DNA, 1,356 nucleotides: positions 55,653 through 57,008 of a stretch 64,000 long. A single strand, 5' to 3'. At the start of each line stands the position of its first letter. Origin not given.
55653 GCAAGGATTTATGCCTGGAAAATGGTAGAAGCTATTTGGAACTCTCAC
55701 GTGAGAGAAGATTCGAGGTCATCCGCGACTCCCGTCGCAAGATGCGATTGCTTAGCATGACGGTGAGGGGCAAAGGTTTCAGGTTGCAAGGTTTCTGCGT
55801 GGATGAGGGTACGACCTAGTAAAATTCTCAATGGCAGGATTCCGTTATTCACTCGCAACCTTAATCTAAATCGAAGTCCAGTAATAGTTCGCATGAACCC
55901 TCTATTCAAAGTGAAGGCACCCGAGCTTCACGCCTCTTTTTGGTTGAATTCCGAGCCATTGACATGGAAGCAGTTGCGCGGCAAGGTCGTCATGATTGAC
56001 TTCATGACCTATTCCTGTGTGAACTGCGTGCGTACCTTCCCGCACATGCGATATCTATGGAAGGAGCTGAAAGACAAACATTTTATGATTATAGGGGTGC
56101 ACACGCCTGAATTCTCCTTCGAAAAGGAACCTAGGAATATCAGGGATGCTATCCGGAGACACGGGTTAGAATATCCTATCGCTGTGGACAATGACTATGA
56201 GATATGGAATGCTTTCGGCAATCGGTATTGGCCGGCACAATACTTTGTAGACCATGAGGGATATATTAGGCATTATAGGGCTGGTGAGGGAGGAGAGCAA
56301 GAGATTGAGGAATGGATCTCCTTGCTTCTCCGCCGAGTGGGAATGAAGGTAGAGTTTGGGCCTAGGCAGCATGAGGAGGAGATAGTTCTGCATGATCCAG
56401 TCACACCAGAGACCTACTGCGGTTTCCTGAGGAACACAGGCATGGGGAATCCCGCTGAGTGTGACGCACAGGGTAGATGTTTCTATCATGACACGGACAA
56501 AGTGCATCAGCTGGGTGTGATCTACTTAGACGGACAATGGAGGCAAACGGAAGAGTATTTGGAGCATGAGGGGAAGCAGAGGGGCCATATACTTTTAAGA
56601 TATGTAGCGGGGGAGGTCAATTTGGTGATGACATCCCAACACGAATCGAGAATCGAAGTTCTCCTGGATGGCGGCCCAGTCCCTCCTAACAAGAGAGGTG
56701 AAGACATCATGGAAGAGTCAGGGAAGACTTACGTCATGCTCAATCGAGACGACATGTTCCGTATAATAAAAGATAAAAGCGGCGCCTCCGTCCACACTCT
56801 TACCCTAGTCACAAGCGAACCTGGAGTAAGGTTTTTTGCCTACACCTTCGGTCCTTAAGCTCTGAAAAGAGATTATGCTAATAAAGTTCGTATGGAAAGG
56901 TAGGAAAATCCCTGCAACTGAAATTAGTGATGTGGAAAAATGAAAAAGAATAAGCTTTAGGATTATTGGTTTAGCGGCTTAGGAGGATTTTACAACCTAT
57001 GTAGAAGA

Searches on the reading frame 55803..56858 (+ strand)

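Call 32: search_protein_families(library=pfam, proteins=[window:55803-56858:+])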
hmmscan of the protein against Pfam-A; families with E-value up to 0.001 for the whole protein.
window:55803-56858:+ (351 aa): 5 families
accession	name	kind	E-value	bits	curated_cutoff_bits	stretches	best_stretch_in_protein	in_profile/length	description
PF17991.7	Thioredoxin_10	-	2.4e-20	74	27.1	1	201-350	1-142/142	Thioredoxin like C-terminal domain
PF00578.27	AhpC-TSA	-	1.5e-12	48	26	1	39-157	5-123/124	AhpC/TSA family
PF08534.16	Redoxin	-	1.4e-09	38.4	26.6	1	48-164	16-137/148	Redoxin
PF13905.12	Thioredoxin_8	-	8e-06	26.6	27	1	60-155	1-94/94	Thioredoxin-like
PF00255.25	GSHPx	-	0.0004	20.4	27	1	48-105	9-65/108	Glutathione peroxidase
